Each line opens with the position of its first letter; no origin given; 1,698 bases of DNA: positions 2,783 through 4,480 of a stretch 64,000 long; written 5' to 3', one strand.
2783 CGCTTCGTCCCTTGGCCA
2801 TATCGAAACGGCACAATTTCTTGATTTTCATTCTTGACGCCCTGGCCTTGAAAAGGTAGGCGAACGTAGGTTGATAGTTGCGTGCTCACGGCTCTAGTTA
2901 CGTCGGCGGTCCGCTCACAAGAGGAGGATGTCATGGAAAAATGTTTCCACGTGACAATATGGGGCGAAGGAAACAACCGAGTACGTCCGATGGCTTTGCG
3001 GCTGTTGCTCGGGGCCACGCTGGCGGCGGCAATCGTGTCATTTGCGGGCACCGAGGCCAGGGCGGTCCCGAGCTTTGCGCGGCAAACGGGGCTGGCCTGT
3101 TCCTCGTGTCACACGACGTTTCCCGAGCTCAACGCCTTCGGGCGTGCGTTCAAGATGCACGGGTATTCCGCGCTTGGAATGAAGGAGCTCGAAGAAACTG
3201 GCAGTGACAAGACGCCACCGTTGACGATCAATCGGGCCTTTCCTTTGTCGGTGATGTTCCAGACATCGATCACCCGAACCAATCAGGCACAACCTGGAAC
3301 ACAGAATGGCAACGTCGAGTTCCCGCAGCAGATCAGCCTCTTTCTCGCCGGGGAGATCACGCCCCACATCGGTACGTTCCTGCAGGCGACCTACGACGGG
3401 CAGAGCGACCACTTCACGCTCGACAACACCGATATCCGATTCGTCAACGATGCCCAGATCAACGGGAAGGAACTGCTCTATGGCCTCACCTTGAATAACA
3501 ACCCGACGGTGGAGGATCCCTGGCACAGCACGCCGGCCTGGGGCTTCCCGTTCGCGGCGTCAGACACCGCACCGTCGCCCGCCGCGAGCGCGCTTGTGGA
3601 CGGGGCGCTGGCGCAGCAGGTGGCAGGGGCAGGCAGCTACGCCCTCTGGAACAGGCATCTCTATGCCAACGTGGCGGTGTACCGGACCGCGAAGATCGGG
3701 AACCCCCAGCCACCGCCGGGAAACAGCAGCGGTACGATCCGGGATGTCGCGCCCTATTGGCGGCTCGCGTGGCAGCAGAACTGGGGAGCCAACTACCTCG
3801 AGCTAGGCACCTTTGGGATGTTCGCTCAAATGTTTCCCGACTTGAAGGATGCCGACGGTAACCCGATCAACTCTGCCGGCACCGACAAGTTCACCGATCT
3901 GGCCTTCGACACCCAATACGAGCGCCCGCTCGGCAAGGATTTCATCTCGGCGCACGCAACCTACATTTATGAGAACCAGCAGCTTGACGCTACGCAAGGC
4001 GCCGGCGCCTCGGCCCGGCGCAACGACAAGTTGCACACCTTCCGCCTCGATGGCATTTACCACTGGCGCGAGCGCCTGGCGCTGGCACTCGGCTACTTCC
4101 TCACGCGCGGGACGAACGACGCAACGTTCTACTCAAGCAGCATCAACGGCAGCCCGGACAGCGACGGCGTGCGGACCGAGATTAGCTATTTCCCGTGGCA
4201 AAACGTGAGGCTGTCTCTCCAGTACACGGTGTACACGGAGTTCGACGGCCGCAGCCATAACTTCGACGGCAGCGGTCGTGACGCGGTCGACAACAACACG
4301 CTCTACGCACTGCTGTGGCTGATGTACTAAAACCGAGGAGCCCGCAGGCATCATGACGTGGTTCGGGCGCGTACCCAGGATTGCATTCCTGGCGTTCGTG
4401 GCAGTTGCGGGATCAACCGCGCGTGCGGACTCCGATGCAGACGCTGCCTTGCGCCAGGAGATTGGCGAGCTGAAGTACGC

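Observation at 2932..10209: Cyc2-like cytochrome-porin heads an operon that also encodes a Rieske/cyt b complex with its own NAD(P)H-flavoprotein and a pentaheme cytochrome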

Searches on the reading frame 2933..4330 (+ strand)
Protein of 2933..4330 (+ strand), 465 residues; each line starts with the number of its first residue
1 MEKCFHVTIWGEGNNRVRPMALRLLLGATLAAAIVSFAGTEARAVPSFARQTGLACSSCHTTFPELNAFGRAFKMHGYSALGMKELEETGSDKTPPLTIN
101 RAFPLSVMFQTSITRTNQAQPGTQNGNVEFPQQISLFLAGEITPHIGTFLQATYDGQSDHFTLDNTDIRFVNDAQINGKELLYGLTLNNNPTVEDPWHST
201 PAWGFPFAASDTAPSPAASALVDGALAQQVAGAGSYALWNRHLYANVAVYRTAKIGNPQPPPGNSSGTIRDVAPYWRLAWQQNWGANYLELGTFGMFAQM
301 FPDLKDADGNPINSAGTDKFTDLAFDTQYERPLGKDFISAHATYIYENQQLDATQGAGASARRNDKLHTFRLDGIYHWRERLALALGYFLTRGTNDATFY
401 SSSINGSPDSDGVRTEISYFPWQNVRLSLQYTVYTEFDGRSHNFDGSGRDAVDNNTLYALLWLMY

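Call 4: search_protein_families(library=pfam, proteins=[window:2987-4330:+], max_evalue=0.01)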
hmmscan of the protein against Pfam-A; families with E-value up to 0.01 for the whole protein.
window:2987-4330:+ (447 aa): 0 families

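Call 5: search_protein_families(library=ncbifam, proteins=[window:2987-4330:+], max_evalue=0.01)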
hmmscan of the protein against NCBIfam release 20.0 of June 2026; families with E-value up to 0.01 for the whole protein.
window:2987-4330:+ (447 aa): 0 families

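Call 6: search_solved_structures(query=window:2987-4330:+, max_evalue=10)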
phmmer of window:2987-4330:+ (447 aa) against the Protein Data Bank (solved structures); distinct sequences matched with E-value up to 10: 1.
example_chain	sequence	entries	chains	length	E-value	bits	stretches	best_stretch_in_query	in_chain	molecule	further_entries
3khp_A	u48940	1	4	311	0.73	11.7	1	161-189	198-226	MaoC family protein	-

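Call 7: find_homologous_proteins(query=window:2987-4327:+, max_evalue=0.001)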
Query window:2987-4327:+ (447 aa): 7815 proteins with E <= 0.001 among 8000 candidates; the best 120 are listed.
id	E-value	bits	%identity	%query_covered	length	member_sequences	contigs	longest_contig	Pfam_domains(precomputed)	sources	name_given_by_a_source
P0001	6.4e-285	963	92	100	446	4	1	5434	-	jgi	jgi:hypothetical protein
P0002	3.0e-225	766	73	95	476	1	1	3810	-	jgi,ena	-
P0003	6.3e-224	762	73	99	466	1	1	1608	-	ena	-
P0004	7.9e-221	752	74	95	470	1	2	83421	-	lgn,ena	-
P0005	3.8e-218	743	70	99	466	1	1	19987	-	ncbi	ncbi:MAG: cytochrome C [Candidatus Binatia bacterium]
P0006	9.0e-216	735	70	99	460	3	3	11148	-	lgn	-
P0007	8.6e-213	725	70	100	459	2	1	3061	-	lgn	-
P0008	1.3e-209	715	69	99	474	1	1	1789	-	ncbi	-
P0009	5.5e-209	713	67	99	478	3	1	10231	-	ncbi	ncbi:MAG TPA: cytochrome C [Candidatus Binatia bacterium]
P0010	1.6e-208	711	69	99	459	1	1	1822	-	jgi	-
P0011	3.3e-208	710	69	99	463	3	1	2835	-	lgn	-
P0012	1.1e-207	708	68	100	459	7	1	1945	-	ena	-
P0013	8.5e-207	705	69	99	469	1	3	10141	-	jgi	-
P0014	6.1e-205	699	69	99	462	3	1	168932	-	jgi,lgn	jgi:hypothetical protein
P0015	7.4e-205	699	69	100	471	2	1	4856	-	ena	-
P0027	2.1e-201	688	68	99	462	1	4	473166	-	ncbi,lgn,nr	ncbi:MAG: cytochrome C [Deltaproteobacteria bacterium]|nr:cytochrome C [Deltaproteobacteria bacteriu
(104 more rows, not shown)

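Call 13: find_encoding_contigs(protein=P0027, flank=10000, max_places=3)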
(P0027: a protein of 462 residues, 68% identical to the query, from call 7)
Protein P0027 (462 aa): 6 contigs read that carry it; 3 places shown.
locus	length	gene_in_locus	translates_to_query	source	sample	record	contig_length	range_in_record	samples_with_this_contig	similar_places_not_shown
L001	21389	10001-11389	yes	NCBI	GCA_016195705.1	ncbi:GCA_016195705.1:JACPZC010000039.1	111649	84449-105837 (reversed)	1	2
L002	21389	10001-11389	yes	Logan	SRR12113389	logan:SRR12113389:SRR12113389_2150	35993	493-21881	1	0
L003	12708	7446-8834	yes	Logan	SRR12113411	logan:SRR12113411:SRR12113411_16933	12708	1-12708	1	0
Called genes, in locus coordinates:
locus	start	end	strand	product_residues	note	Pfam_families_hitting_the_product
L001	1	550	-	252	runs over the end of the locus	PF03544:TonB_C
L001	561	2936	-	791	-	PF07715:Plug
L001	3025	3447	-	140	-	-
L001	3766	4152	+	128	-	PF14079:DUF4260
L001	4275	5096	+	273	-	PF13714:PEP_mutase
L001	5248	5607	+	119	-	-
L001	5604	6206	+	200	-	-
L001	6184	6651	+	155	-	PF24738:DUF7689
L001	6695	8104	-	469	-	PF07732:Cu-oxidase_3, PF00394:Cu-oxidase, PF07731:Cu-oxidase_2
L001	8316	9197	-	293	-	-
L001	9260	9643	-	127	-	-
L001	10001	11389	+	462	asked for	-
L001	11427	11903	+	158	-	-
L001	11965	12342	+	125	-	PF00034:Cytochrom_C (weak), PF13442:Cytochrome_CBB3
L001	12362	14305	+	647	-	PF14691:Fer4_20, PF13187:Fer4_9 (faint), PF00070:Pyr_redox (faint), PF01266:DAO (faint), PF07992:Pyr_redox_2, PF13450:NAD_binding_8 (weak), PF12838:Fer4_7, PF00037:Fer4 (weak), +1 more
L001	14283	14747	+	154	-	PF00355:Rieske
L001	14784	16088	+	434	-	PF00033:Cytochrome_B, PF14358:DUF4405 (weak), PF13631:Cytochrom_B_N_2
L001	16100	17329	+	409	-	PF13442:Cytochrome_CBB3 (faint), PF02433:FixO (faint), PF00034:Cytochrom_C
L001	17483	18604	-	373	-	PF13795:HupE_UreJ_2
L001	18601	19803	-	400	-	PF13431:TPR_17 (faint), PF00515:TPR_1 (faint), PF07719:TPR_2 (faint), PF13432:TPR_16 (weak), PF14559:TPR_19 (weak)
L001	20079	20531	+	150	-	-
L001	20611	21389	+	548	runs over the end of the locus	PF14224:DUF4331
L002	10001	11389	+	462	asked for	-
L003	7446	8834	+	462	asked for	-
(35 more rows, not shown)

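Call 23: find_related_loci(query=A1, collection=genome_contigs, flank=10000)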
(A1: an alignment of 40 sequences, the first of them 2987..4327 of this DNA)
Query A1 (447 aa) in genome_contigs; peptide patterns used: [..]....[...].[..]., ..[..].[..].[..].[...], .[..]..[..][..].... (x = any residue, [..] = any of these).
600 stretches matched a pattern (row limit reached: there are more); 588 encode a relative of the query (tblastn E <= 1e-3); the best 80 are kept; 80 distinct loci.
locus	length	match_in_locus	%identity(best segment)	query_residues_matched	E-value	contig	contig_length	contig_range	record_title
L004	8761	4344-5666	69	5-447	0e+0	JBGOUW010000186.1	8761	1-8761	MAG: Candidatus Binatia bacterium isolate OBJ_0618_7090110_13 k141_6518213_length_8761_cov_25.9929, whole genome shotgun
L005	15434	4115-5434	67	5-447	0e+0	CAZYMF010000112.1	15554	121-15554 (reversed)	MAG TPA_asm: uncultured Candidatus Binatia bacterium isolate SRP214966_co3_99 genome assembly, contig: NODE_5650_length_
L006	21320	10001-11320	50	5-447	1e-149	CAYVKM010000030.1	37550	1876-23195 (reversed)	MAG TPA_asm: uncultured Calditrichaceae bacterium isolate SRP214966_co2_132 genome assembly, contig: NODE_1200_length_37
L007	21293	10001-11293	50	17-447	7e-144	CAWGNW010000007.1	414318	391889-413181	MAG: uncultured Gammaproteobacteria bacterium isolate MFD05684.bin.2.185 genome assembly, contig: contig_3976, whole gen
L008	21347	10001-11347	50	1-447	3e-140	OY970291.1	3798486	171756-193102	MAG: Terriglobia bacterium isolate MFD05513.bin.c.1 genome assembly, chromosome: 1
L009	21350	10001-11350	51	3-447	6e-140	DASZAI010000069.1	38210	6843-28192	MAG TPA_asm: Terriglobia bacterium isolate SMAG_U6384 k141_129220, whole genome shotgun sequence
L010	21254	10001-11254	51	25-447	3e-139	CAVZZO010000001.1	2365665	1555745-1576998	MAG: uncultured Gemmatimonadales bacterium isolate MFD01721.bin.1.83 genome assembly, contig: contig_14833, whole genome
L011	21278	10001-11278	51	9-447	2e-139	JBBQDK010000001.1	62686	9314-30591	MAG: Gammaproteobacteria bacterium isolate Co_metawrap_1177 Cmw_1177_k141_24681644_length_62686_cov_9.0000, whole genome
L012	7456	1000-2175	50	27-447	5e-136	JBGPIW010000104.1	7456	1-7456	MAG: Gemmatimonadota bacterium isolate OBJ_0618_7090110_324 k141_3069316_length_7456_cov_97.8812, whole genome shotgun s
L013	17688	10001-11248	49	25-447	8e-136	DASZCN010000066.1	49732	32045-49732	MAG TPA_asm: Gemmatimonadales bacterium isolate SMAG_U6443 k141_105735, whole genome shotgun sequence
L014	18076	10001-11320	50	2-447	1e-138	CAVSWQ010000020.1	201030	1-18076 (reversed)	MAG: uncultured Acidobacteriota bacterium isolate MFD05684.bin.2.181 genome assembly, contig: contig_29025, whole genome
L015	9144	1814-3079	48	25-447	1e-133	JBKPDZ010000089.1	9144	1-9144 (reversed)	MAG: Gemmatimonadota bacterium isolate GB_EKS_MAG_00011 GB_EKS_000000669200, whole genome shotgun sequence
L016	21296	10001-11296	48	12-447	2e-133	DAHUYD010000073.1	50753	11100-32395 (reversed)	MAG TPA_asm: Acidobacterium sp. isolate clean1663 k141_863443, whole genome shotgun sequence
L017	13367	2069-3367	45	12-447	7e-134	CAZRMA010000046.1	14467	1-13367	MAG TPA_asm: uncultured Ignavibacteriaceae bacterium isolate SRP214966_co3_129 genome assembly, contig: NODE_6362_length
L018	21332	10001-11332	49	5-447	5e-133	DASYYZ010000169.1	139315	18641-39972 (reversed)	MAG TPA_asm: Terriglobia bacterium isolate SMAG_U6349 k141_792784, whole genome shotgun sequence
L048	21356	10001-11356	48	2-440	4e-126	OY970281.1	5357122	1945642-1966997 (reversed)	MAG: uncultured Acidobacteriaceae bacterium isolate MFD00008.bin.c.2 genome assembly, chromosome: 1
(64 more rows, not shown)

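Call 29: predict_structure(alignment_id=A1)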
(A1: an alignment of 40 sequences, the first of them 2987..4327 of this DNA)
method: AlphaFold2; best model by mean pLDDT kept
length: 447 residues; sequences in the alignment: 40
mean_pLDDT: 78.4   pTM: 0.78
mean pLDDT of the five models: 78.4, 77.2, 75.9, 74.6, 74.3
residues with pLDDT >= 90: 157; 70-90: 169; 50-70: 89; < 50: 32
segments of 3 or more residues with pLDDT < 50: 22-35, 75-82, 242-246
pLDDT, mean of each block of 10 residues (from residue 1): 83 79 40 51 75 84 58 48 53 68 56 62 78 74 79 93 93 72 55 70 71 90 93 75 57 92 91 92 80 77 93 91 93 90 92 92 89 92 87 93 81 91 91 87 75
secondary structure, 60 per line:
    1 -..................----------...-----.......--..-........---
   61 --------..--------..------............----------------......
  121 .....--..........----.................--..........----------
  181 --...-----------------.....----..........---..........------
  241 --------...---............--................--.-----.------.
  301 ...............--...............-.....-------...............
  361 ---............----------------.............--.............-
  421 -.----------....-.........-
elements in order: H2-19 H38-41 E42-44 H50-57 E87-98 E115-125 E128-137 E142-158 E161-170 H203-207 E212-221 E225-234 E249-251 E255-266 E269-284 E300-315 E318-332 H334-338 E346-360 E364-375 E392-404 E407-419 H433-436 E438-446

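Call 53: find_encoding_contigs(protein=window:2933-4330:+, flank=10000, max_places=3)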
Protein window:2933-4330:+ (465 aa): 1 contig read that carries it; 1 place shown.
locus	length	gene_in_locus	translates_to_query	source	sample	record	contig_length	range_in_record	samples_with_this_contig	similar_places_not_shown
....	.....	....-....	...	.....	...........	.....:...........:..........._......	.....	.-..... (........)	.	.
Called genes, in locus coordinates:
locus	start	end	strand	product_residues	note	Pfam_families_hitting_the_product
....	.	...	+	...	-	?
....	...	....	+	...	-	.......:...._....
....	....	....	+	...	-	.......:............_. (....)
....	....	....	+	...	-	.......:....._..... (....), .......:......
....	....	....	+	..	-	-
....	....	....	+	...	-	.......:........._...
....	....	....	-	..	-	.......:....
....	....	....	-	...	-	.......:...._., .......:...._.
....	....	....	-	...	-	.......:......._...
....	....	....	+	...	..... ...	-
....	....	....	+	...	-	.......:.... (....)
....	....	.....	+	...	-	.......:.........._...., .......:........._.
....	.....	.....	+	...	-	?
